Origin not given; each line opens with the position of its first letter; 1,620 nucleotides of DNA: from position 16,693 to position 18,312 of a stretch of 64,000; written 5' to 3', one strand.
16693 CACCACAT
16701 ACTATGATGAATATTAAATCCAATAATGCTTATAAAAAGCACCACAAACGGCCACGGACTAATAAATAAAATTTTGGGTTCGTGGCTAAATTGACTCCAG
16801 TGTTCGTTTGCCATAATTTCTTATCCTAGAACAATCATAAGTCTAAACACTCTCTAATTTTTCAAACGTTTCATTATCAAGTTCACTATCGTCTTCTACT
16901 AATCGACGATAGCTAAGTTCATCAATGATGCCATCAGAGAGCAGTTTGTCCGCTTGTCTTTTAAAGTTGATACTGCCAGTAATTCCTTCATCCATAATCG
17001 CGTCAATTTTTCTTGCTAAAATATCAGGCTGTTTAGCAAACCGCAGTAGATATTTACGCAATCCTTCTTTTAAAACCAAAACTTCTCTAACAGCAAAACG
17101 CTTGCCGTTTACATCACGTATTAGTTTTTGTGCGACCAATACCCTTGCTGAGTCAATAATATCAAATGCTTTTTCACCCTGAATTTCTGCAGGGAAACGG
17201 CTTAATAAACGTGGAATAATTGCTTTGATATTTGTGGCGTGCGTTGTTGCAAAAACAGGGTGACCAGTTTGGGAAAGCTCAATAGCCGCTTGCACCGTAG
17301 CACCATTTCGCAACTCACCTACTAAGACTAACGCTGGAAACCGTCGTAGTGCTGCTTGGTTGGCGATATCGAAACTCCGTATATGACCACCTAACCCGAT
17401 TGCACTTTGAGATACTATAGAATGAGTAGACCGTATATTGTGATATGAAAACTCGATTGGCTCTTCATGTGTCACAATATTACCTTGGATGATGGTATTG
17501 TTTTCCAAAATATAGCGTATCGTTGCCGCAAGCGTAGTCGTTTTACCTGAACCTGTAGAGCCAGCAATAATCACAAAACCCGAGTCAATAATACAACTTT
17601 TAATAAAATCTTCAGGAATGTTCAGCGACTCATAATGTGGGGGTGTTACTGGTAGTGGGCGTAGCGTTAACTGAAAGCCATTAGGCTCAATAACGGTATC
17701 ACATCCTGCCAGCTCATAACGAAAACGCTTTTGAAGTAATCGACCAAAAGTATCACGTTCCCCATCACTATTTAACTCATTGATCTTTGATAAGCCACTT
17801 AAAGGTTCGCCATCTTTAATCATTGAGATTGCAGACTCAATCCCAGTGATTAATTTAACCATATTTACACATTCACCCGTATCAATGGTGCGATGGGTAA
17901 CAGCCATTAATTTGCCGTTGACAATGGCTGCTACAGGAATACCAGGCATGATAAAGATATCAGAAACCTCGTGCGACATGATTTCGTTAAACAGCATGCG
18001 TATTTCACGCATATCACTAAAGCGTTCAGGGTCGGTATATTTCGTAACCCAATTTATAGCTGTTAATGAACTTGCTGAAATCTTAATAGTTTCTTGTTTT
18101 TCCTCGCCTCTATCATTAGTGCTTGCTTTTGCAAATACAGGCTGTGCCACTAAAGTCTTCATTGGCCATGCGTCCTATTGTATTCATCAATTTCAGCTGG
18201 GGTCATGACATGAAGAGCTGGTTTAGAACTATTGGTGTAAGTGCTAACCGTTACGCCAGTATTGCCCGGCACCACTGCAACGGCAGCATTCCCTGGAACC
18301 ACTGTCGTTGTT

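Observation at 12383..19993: Type IVB (Dot/Icm or IncI-like) conjugation genes: lipoprotein, periplasmic protein, DotB-like ATPase and IcmT-like protein in the dotDCB/traHIJK order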

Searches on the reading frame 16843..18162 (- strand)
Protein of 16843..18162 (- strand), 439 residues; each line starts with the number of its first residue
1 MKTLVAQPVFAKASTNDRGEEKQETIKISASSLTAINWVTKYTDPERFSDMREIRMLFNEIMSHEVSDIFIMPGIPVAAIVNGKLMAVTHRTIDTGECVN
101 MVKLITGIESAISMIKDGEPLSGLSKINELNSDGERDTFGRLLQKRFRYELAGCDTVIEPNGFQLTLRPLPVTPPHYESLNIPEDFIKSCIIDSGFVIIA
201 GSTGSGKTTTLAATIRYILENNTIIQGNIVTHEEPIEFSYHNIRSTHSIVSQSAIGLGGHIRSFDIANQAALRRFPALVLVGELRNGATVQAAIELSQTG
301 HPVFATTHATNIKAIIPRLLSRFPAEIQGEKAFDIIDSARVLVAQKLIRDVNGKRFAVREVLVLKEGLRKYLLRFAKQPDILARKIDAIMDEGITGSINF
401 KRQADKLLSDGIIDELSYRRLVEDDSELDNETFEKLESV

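Call 3: search_protein_families(library=pfam, proteins=[window:16843-18162:-], max_evalue=0.01)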
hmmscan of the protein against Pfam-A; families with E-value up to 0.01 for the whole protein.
window:16843-18162:- (439 aa): 6 families
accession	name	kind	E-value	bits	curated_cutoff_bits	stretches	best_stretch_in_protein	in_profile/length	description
PF00437.27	T2SSE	-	3e-26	92.4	24.9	1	194-351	142-281/370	Type II/IV secretion system protein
PF20720.3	nSTAND3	-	0.00081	19.6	27.2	1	190-223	13-47/155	Novel STAND NTPase 3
PF00580.27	UvrD-helicase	-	0.003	17.7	23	1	195-230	14-49/271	UvrD/REP helicase N-terminal domain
PF13476.12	AAA_23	-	0.005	17.9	27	0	185-220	16-44/201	AAA domain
PF13245.12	AAA_19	-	0.0069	17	25.1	0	192-225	9-42/134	AAA domain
PF00005.33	ABC_tran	-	0.0093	17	25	0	197-253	14-67/137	ABC transporter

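Call 4: search_protein_families(library=ncbifam, proteins=[window:16843-18162:-], max_evalue=0.01)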
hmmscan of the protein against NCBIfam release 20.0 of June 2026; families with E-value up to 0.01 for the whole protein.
window:16843-18162:- (439 aa): 18 families
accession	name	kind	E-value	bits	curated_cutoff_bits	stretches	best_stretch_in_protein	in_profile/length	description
TIGR02524.1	dot_icm_DotB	equivalog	2.5e-58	198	463.3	1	58-419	10-351/358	Dot/Icm type IV secretion system ATPase DotB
TIGR02525.1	plasmid_TraJ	equivalog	5.5e-52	177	368.3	1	53-417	11-362/372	plasmid transfer ATPase TraJ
TIGR01420.1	pilT_fam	subfamily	2.5e-49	168.3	319.1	1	54-415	2-331/343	PilT/PilU family type 4a pilus ATPase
NF041000.1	ATPase_ComGA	equivalog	1.3e-21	76.8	300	1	189-321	123-244/267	competence type IV pilus ATPase ComGA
TIGR02533.1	type_II_gspE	equivalog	1.2e-20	73.7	630.25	1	193-354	242-385/486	type II secretion system ATPase GspE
TIGR02538.1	type_IV_pilB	equivalog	1e-19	70.6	675.65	1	193-352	315-456/564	type IV-A pilus assembly ATPase PilB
NF058587.1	archaellum_moto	equivalog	1.2e-19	70.5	550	1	196-365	277-431/527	archaellum flagellar ATPase motor FlaI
NF007755.0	PRK10436.1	equivalog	7.1e-17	61.2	617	1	186-351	211-358/465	type II secretion system protein GspE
NF053534.1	T4PilAsmATPsTfpB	equivalog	1.1e-15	57.1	850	1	194-349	336-473/584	type IV pilus assembly ATPase TfpB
TIGR02788.1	VirB11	equivalog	3.6e-12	45.9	249.95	1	184-319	134-262/308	P-type DNA transfer ATPase VirB11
NF010475.0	PRK13900.1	equivalog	6.2e-09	35.4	389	1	185-362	151-323/333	type IV secretion system ATPase VirB11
NF010425.0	PRK13851.1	equivalog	6.5e-09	35.1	461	1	177-329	146-290/344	type IV secretion system protein VirB11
TIGR02782.1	TrbB_P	equivalog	8.8e-08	31.8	304.55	1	185-355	127-286/303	P-type conjugative transfer ATPase TrbB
NF010407.0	PRK13833.1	subfamily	9.7e-08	31.8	499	1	187-364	137-300/323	conjugal transfer protein TrbB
TIGR03819.1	heli_sec_ATPase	hypoth_equivalog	1.1e-06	28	373.15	1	194-319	178-297/340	TadA family conjugal transfer-associated ATPase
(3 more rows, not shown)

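Call 39: search_solved_structures(query=window:16843-18162:-, max_evalue=1e-10)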
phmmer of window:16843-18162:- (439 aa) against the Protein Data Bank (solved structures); distinct sequences matched with E-value up to 1e-10: 21.
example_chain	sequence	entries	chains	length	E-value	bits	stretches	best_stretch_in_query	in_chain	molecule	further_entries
6gef_A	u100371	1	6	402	1.9e-67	231.1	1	33-420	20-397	Type IV secretion system protein DotB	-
6geb_A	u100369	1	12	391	6.5e-52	180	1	27-376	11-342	DotB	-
9n32_A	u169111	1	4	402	1.8e-32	116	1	163-366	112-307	PilU protein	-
10my_A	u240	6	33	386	4.3e-32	114.7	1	54-365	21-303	PilT/PilU family type 4a pilus ATPase | Twitching motility protein PilT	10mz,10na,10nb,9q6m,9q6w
3jvu_A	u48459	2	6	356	3.7e-29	105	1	127-413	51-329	Twitching mobility protein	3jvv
5fl3_A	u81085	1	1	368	3.8e-29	105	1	154-414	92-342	PILI RETRACTION PROTEIN PILT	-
2ewv_A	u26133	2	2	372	7e-29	104.1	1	163-381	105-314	twitching motility protein PilT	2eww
2gsz_A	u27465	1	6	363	7.3e-29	104.1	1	163-381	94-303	twitching motility protein PilT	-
2eyu_A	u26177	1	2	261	3.1e-26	95.4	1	171-381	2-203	twitching motility protein PilT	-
6ojx_A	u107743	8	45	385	2.6e-22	82.5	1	167-370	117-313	Twitching motility pilus retraction ATPase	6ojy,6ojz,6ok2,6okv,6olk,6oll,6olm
5zfq_A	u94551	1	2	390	3.8e-22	82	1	167-374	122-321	Twitching motility pilus retraction protein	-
5zfr_A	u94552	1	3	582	1.7e-14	56.8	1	193-362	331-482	Type IV pilus biogenesis ATPase PilB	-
4pht_A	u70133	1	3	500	1.4e-13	53.8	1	158-349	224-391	General secretory pathway protein E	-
6olj_C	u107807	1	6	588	1.6e-13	53.6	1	193-351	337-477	Type IV pilus biogenesis ATPase PilB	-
5tsg_B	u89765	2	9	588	1.6e-13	53.6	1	193-351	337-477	Type IV pilus biogenesis ATPase PilB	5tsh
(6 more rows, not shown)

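Call 116: list_cluster_members(proteins=[window:16843-18162:-, window:15397-16476:-, window:12383-14011:-])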
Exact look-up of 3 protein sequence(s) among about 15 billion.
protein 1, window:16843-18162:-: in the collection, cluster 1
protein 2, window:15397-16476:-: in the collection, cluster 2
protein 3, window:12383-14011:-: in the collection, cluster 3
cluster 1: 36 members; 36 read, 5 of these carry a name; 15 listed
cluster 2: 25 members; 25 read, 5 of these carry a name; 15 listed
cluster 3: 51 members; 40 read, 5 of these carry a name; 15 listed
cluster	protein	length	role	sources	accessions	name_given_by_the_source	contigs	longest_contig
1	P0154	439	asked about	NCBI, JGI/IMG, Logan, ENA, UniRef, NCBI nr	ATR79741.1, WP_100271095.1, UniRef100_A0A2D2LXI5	ATPase, T2SS/T4P/T4SS family [Moraxella osloensis] | defect-in-organelle-trafficking protein DotB | AAA+ ATPase domain-containing protein n=1 Tax=Faucicola osloensis TaxID=34062 ...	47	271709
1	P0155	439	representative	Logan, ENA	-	-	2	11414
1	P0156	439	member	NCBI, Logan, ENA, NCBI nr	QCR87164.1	hypothetical protein FEF33_14275 (plasmid) [Moraxella osloensis] | hypothetical protein FEF33_14275 [Moraxella osloensis]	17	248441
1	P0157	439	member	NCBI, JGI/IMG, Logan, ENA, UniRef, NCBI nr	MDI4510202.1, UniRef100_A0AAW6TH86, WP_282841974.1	hypothetical protein E6P75_08285 [Moraxella osloensis] | defect-in-organelle-trafficking protein DotB | AAA+ ATPase domain-containing protein n=2 Tax=Gammaproteobacteria TaxID=1236 ...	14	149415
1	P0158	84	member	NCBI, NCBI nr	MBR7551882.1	Flp pilus assembly complex ATPase component TadA, partial [Mycobacterium tuberculosis] | Flp pilus assembly complex ATPase component TadA [Mycobacterium tuberculosis]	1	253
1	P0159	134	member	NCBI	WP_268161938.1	hypothetical protein, partial [Pasteurella multocida]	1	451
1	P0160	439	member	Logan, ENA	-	-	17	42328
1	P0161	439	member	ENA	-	-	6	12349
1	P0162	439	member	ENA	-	-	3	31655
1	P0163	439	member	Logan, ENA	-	-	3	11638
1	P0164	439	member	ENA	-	-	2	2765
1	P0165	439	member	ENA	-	-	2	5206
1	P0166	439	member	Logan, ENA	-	-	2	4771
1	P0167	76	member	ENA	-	-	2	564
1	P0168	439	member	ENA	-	-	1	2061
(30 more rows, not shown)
